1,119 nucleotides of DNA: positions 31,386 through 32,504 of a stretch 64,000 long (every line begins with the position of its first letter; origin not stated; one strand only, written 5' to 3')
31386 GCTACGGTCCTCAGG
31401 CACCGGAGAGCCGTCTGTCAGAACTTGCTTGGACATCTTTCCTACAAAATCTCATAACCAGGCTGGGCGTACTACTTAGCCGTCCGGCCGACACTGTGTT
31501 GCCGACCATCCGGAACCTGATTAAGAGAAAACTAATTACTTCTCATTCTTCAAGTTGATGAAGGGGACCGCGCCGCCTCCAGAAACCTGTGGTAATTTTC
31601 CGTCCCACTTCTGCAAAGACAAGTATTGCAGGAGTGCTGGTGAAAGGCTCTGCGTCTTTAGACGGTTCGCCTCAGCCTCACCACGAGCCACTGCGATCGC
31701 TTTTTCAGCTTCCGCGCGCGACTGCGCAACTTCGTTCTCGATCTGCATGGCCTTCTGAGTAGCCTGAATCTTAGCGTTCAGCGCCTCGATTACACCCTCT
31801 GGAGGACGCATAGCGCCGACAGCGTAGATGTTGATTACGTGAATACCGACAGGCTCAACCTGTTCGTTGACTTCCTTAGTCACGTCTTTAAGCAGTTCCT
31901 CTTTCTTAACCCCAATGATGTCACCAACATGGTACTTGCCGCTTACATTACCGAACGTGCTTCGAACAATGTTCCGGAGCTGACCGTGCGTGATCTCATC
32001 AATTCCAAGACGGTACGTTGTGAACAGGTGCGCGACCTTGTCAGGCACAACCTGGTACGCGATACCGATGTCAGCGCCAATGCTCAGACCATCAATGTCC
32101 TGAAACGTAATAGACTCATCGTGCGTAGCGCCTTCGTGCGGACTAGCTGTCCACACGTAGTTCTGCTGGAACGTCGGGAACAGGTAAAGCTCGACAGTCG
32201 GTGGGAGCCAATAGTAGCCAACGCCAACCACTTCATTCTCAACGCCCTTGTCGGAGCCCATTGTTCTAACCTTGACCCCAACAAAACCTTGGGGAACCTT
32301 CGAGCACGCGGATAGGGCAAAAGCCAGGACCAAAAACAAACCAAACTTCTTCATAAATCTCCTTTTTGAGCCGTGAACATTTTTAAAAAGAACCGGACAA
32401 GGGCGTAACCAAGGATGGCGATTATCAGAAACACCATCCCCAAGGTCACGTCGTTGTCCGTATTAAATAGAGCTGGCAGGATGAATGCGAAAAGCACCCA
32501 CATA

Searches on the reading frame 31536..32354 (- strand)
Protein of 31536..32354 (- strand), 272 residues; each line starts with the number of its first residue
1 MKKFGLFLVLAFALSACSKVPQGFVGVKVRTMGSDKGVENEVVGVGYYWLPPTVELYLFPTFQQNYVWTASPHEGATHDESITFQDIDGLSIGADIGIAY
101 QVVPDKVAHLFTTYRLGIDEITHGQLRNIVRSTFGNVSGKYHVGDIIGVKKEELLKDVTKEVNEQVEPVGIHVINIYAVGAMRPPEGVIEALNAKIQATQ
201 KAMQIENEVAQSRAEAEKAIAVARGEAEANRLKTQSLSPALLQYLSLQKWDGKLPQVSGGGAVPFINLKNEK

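Call 77: search_protein_families(library=phrogs, proteins=[window:31536-32354:-], max_evalue=0.0001)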
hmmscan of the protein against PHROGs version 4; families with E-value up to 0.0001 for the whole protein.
window:31536-32354:- (272 aa): 2 families
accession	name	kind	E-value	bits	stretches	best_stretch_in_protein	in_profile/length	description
phrog_200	-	other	1.3e-73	249.3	1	4-271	87-362/379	lipoprotein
phrog_21428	-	unknown function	3.1e-10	40.8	1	9-56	13-59/63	-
